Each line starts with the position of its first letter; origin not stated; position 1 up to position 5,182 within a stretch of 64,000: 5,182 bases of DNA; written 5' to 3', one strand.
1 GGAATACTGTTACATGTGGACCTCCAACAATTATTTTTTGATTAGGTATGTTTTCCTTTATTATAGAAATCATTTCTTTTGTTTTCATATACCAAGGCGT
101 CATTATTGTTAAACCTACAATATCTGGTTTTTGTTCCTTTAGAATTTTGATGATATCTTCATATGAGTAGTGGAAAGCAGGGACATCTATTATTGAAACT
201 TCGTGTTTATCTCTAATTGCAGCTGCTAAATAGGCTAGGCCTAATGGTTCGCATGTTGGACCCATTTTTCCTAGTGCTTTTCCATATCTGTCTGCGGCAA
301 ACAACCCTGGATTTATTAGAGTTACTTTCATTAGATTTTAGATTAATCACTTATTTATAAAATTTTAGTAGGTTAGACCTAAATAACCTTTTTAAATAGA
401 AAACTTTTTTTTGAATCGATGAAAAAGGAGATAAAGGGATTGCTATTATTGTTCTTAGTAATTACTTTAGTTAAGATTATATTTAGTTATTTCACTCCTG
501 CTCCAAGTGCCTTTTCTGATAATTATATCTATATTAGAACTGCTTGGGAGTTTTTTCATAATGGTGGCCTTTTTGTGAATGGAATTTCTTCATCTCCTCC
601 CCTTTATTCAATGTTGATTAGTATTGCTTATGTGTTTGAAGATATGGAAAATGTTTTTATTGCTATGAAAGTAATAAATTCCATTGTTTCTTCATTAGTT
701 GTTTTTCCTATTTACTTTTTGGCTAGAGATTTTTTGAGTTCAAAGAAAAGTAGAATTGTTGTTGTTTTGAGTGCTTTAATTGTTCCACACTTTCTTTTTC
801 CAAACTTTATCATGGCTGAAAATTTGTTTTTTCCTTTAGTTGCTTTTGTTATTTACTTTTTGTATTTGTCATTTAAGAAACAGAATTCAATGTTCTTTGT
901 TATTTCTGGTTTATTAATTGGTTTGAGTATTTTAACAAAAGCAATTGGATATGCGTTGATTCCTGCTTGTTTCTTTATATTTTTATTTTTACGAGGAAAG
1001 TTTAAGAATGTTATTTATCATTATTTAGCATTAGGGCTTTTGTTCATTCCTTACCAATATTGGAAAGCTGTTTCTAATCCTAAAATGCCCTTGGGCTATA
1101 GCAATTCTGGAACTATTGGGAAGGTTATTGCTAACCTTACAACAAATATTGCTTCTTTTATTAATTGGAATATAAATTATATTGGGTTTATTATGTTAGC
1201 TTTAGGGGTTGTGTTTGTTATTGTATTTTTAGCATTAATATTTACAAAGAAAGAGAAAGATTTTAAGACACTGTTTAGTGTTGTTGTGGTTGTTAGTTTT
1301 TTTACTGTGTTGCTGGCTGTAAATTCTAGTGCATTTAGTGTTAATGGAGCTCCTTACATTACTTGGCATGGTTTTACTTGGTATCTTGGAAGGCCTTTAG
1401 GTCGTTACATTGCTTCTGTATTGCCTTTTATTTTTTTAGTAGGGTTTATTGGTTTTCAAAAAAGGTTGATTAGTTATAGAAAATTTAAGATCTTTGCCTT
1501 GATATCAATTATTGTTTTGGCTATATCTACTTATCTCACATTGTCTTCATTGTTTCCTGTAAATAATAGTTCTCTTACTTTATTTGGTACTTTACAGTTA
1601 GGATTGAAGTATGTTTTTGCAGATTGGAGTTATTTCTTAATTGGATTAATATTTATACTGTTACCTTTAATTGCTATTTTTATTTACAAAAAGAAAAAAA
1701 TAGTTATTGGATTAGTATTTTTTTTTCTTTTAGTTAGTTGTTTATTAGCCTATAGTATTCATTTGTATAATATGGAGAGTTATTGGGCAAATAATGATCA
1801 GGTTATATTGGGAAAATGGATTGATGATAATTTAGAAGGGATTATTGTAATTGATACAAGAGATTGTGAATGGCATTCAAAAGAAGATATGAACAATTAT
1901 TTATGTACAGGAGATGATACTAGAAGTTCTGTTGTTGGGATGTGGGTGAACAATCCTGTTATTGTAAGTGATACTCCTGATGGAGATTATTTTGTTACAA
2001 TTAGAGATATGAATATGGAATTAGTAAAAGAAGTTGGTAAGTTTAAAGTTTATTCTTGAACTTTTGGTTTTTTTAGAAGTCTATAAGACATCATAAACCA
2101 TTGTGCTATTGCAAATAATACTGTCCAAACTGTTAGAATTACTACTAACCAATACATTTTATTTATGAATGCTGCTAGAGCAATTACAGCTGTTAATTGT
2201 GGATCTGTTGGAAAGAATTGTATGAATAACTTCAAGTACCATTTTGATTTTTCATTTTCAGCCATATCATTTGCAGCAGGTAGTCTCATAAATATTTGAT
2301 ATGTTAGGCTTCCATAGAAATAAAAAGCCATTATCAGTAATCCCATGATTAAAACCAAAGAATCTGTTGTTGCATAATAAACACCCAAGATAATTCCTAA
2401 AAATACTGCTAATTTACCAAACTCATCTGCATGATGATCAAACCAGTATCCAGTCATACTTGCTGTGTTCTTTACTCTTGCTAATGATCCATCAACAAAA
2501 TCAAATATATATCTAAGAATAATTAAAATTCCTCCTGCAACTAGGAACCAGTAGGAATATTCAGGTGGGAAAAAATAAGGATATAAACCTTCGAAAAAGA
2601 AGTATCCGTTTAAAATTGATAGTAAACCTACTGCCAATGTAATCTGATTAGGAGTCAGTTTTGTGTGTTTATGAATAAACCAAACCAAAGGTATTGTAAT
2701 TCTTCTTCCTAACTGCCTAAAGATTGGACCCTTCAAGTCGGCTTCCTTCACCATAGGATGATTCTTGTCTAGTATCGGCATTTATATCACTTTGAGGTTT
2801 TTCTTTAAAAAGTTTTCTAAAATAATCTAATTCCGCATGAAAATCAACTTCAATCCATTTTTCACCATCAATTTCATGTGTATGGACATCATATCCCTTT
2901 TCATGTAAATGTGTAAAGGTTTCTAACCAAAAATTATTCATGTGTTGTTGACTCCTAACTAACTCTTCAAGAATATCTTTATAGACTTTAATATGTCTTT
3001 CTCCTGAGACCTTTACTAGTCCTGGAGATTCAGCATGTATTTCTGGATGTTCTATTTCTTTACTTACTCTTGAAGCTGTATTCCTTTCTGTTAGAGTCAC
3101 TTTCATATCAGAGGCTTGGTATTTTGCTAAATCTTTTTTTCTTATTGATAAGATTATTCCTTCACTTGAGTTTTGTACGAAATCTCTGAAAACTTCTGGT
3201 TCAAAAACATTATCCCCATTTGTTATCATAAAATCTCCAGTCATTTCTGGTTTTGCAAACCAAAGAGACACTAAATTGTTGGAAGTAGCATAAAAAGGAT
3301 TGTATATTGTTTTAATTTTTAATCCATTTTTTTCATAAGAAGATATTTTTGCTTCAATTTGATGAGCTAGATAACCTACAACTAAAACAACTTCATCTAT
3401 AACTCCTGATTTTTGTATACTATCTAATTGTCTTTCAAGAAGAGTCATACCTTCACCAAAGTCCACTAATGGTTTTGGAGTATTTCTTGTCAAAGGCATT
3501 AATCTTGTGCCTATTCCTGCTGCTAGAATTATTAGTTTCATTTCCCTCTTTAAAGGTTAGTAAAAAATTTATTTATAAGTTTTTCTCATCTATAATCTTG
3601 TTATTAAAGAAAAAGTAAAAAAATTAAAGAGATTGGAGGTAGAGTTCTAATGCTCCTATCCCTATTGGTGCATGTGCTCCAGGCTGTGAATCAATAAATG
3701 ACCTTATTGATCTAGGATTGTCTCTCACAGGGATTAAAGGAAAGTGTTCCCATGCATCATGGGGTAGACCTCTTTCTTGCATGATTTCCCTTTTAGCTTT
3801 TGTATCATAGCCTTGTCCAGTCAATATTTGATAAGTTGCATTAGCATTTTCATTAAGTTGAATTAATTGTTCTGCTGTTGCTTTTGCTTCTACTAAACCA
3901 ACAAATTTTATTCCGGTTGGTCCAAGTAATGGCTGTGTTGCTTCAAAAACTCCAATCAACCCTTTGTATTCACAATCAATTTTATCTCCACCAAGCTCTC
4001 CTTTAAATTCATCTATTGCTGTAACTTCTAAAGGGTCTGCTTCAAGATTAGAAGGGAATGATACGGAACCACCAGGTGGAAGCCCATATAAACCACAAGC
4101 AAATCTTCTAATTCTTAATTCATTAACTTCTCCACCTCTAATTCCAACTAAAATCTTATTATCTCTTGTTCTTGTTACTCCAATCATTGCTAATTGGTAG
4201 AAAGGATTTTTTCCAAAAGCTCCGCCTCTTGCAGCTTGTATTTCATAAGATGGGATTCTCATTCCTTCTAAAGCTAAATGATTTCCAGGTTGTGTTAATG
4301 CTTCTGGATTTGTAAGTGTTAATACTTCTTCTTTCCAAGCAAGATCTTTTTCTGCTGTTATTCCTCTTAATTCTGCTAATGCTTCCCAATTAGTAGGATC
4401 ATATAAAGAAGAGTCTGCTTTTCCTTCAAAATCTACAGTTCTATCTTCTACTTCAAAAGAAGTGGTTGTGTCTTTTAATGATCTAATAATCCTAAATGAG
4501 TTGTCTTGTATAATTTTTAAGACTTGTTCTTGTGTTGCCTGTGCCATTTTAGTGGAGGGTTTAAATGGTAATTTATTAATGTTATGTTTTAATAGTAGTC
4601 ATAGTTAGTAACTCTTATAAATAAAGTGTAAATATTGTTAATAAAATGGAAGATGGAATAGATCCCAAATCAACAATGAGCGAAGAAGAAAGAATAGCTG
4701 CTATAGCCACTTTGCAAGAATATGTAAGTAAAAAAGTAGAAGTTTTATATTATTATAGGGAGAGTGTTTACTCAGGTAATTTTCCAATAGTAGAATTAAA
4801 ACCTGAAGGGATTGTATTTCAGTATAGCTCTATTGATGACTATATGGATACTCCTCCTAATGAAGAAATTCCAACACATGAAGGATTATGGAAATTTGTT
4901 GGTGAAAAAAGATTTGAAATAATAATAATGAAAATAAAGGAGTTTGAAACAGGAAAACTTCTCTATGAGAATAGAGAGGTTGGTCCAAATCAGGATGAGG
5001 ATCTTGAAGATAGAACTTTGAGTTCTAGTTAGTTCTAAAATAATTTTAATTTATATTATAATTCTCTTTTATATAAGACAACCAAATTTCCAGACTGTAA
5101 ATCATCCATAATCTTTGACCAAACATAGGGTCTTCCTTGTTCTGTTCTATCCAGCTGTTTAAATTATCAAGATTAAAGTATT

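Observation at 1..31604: ~31 kb surface-glycan island unusually rich in cobalamin-dependent radical SAM enzymes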

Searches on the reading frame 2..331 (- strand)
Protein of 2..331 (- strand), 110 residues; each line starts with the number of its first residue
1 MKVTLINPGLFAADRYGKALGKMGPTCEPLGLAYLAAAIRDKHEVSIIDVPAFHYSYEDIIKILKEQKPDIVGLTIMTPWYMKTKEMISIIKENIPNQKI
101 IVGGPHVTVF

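Call 8: search_protein_families(library=ncbifam, proteins=[window:2-331:-], max_evalue=0.001)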
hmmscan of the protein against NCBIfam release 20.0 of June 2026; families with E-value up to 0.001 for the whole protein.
seq(110 aa): 8 families
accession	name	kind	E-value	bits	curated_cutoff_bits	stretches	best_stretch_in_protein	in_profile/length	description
TIGR02026.1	BchE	equivalog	1.8e-11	43.6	481.35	1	26-108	19-103/497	magnesium-protoporphyrin IX monomethyl ester anaerobic oxidative cyclase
TIGR04367.1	HpnR_B12_rSAM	equivalog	9e-07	27.8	650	1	27-107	20-100/490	hopanoid C-3 methylase HpnR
TIGR04072.2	rSAM_ladder_B12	equivalog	8.9e-06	24.6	360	1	29-109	18-110/443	lipid biosynthesis B12-binding/radical SAM protein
TIGR04479.1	bcpD_PhpK_rSAM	subfamily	1.7e-05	23.4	600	1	32-108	75-151/504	PhpK family radical SAM P-methyltransferase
NF050148.1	rSAM_ApyD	equivalog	2.2e-05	23.1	750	1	30-109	26-115/645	RiPP biosynthesis radical SAM protein ApyD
TIGR03471.1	HpnJ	equivalog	5.2e-05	22.3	577.6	1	29-109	34-109/472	hopanoid biosynthesis associated radical SAM protein HpnJ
NF033712.0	B12_rSAM_KedN5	subfamily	0.00016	20.1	700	1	29-108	17-102/624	KedN5 family methylcobalamin-dependent radical SAM C-methyltransferase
TIGR04013.1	B12_SAM_MJ_1487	hypoth_equivalog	0.00048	19.1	251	1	32-108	13-81/382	TIGR04013 family B12-binding domain/radical SAM domain-containing protein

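Call 9: search_protein_families(library=pfam, proteins=[window:2-331:-], max_evalue=0.001)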
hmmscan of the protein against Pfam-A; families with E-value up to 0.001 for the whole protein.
seq(110 aa): 1 family
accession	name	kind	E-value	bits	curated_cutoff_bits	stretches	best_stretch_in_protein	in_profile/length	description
PF02310.24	B12-binding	-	1.6e-18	67.1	32.1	1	20-109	5-93/121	B12 binding domain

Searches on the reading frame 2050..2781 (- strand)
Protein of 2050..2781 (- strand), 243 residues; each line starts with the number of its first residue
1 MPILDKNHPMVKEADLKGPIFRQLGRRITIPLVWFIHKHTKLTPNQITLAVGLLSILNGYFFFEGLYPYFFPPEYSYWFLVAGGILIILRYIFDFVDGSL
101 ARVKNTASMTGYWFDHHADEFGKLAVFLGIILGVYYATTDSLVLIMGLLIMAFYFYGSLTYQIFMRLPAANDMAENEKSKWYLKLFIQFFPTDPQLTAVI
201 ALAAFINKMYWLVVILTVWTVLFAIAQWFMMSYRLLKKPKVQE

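Call 3: search_protein_families(library=pfam, proteins=[window:2050-2781:-], max_evalue=0.001)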
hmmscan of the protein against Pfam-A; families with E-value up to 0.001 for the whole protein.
window:2050-2781:- (243 aa): 1 family
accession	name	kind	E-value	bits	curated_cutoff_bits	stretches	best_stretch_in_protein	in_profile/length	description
PF01066.26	CDP-OH_P_transf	-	8.7e-09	36.4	22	1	43-219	3-152/152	CDP-alcohol phosphatidyltransferase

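Call 8: search_protein_families(library=ncbifam, proteins=[window:2050-2781:-], max_evalue=0.001)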
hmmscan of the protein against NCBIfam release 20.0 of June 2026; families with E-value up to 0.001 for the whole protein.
window:2050-2781:- (243 aa): 6 families
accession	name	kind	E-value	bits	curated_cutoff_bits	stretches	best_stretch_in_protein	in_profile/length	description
NF040950.1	archin_ph_syn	equivalog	3.1e-12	46.7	180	1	27-150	10-122/191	archaetidylinositol phosphate synthase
NF045883.1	PIPSynth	equivalog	2.3e-09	37.2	170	1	21-150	3-120/197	phosphatidylinositol phosphate synthase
NF052561.1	PIPSynBT1523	equivalog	1.6e-08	34.5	350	1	26-143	10-120/232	hypothetical protein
NF041135.1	IPPtranDIPPsyn_Thcocales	equivalog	3.1e-05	23.1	580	1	17-207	227-408/419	bifunctional L-myo-inositol-1-phosphate cytidylyltransferase/CDP-L-myo-inositol myo-inositolphosphotransferase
TIGR00560.1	pgsA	equivalog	7.2e-05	23.4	109.1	1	43-222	3-170/183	CDP-diacylglycerol--glycerol-3-phosphate 3-phosphatidyltransferase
TIGR00473.1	pssA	equivalog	8.4e-05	22.7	107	1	79-137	19-79/153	CDP-diacylglycerol--serine O-phosphatidyltransferase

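Call 62: search_solved_structures(query=window:2050-2781:-, max_evalue=0.01)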
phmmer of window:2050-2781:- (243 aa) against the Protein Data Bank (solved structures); distinct sequences matched with E-value up to 0.01: 5.
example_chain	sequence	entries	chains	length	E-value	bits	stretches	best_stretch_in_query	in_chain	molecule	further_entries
4o6m_A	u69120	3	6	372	1.9e-06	30.8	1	11-149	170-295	AF2299, a CDP-alcohol phosphotransferase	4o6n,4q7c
8ero_A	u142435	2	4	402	0.0001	25.1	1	34-156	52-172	Cholinephosphotransferase 1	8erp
8gyw_B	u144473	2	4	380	0.00035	23.4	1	34-144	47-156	Choline/ethanolaminephosphotransferase 1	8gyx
6wm5_A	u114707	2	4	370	0.00045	23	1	22-149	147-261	AfCTD-Phosphatidylinositol-phosphate synthase (PIPS) fusion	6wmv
9uet_A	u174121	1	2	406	0.0073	19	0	42-149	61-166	Cholinephosphotransferase 1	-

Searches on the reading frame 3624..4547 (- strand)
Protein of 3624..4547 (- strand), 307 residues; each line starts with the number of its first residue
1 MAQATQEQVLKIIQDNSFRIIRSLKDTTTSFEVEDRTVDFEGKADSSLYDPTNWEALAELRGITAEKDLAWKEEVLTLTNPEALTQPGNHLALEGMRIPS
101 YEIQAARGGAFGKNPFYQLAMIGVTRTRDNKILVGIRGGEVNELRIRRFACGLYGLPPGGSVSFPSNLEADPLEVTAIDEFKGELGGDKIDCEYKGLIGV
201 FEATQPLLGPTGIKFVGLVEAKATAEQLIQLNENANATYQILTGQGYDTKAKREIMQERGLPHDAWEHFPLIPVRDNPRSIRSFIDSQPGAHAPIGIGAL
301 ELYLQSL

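Call 3: search_protein_families(library=pfam, proteins=[window:3624-4547:-], max_evalue=0.001)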
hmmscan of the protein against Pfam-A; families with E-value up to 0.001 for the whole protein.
window:3624-4547:- (307 aa): 0 families

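Call 32: search_protein_families(library=ncbifam, proteins=[window:3624-4547:-], max_evalue=0.0001)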
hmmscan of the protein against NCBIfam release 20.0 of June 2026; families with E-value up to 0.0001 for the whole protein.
window:3624-4547:- (307 aa): 0 families

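Call 63: search_solved_structures(query=window:3624-4547:-, max_evalue=1)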
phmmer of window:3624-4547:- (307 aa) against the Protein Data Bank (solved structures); distinct sequences matched with E-value up to 1: 0.

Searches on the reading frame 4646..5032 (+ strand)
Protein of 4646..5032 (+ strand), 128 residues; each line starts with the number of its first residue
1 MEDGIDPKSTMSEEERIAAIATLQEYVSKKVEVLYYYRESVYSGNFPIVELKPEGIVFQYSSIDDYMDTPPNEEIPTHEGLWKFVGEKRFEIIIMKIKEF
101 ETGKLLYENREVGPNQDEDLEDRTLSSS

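Call 3: search_protein_families(library=pfam, proteins=[window:4646-5032:+], max_evalue=0.001)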
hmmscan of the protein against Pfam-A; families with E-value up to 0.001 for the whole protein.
window:4646-5032:+ (128 aa): 0 families

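Call 32: search_protein_families(library=ncbifam, proteins=[window:4646-5032:+], max_evalue=0.0001)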
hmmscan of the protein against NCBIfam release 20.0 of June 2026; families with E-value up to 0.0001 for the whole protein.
window:4646-5032:+ (128 aa): 0 families
